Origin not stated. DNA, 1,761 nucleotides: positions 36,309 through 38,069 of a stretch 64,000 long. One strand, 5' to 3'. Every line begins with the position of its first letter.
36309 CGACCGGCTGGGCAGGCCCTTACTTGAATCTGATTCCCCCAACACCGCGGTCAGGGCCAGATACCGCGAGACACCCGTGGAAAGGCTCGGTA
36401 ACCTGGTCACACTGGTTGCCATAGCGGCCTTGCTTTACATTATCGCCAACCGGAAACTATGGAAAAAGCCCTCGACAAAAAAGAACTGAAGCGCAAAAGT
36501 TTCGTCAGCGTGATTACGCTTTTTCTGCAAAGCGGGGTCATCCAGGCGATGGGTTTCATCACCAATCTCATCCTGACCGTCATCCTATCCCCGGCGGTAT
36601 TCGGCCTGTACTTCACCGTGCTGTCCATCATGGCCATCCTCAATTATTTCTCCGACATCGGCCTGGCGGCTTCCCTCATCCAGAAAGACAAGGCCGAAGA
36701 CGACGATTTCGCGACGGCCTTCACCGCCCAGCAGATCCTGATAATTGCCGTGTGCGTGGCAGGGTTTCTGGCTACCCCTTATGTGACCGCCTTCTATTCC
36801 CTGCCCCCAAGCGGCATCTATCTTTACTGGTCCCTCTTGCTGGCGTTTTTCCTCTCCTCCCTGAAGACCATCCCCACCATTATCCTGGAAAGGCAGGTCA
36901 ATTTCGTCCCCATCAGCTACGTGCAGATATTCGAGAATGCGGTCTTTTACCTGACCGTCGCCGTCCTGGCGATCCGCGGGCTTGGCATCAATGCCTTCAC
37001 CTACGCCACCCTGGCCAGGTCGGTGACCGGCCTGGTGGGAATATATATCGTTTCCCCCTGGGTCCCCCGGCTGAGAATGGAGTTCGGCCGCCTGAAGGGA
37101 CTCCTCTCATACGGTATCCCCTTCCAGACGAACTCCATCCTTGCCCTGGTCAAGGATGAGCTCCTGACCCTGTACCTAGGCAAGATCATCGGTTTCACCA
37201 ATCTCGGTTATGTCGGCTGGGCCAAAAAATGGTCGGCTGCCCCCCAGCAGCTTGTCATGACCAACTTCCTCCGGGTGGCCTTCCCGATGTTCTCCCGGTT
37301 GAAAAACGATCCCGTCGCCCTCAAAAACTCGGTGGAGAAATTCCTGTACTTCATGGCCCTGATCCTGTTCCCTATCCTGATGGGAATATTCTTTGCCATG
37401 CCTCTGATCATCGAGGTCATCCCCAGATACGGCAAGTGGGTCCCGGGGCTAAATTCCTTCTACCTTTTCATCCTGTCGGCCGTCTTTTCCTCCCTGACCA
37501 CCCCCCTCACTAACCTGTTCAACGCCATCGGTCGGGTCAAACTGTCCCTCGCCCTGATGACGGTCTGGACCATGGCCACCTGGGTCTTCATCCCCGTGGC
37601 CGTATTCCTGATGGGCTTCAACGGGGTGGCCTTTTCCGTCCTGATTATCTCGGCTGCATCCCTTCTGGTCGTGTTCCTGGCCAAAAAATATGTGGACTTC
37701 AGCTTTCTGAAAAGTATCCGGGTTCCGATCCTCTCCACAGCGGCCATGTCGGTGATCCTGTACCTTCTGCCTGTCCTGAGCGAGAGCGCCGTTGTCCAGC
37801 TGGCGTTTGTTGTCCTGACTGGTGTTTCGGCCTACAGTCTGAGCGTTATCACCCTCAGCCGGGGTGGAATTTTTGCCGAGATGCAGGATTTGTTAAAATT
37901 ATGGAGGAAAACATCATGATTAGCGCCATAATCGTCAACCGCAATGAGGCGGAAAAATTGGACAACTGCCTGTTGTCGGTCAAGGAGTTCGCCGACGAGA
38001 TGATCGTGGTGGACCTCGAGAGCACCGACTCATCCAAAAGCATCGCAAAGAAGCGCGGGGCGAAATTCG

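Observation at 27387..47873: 20-kb extracytoplasmic glycosylation super-locus: nine GT-C membrane transferases, five of them in tandem start/stop-coupled GT2->GT-C gene pairs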

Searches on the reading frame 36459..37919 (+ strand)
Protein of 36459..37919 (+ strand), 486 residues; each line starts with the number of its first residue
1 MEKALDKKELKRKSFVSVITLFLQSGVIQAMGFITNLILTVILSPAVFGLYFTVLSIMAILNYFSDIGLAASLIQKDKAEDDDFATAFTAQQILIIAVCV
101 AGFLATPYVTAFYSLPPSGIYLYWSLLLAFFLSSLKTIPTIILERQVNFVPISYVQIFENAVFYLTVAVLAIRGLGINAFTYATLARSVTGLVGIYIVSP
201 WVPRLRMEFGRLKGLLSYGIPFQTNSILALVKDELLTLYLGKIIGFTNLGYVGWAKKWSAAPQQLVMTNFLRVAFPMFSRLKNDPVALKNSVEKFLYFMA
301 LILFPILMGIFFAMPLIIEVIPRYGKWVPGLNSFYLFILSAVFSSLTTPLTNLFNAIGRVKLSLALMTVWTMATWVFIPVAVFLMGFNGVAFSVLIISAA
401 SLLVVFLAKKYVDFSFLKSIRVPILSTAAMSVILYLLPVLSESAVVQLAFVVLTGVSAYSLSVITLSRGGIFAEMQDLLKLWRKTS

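Call 3: search_protein_families(library=pfam, proteins=[window:36459-37919:+], max_evalue=0.01)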
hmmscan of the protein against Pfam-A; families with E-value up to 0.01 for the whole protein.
window:36459-37919:+ (486 aa): 2 families
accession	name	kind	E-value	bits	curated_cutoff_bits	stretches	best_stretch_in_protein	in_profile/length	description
PF13440.11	Polysacc_synt_3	-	5.8e-50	170.6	23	1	38-321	1-283/293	Polysaccharide biosynthesis protein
PF01943.22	Polysacc_synt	-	1.8e-22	80.5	28.2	1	18-281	5-273/274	Polysaccharide biosynthesis protein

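Call 5: search_protein_families(library=ncbifam, proteins=[window:36459-37919:+], max_evalue=0.01)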
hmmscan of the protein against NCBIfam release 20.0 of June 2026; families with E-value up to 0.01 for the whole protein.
window:36459-37919:+ (486 aa): 3 families
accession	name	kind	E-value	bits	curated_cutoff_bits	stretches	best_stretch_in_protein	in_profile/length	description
NF007773.0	PRK10459.1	equivalog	1.5e-38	133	273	1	26-479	19-479/492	MOP flippase family protein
NF058658.1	Oglyco_Wzx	exception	3.1e-31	108.9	720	1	7-477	3-473/478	O-glycosylation flippase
NF047674.1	TeichurnBiosyTuaB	equivalog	7.2e-22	78.1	580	1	27-464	24-467/469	teichuronic acid biosynthesis protein TuaB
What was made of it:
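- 36459..37919 (+): MOP/Wzx-family flippase. NCBIfam MOP flippase 1.5e-38 (calls 3, 5).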
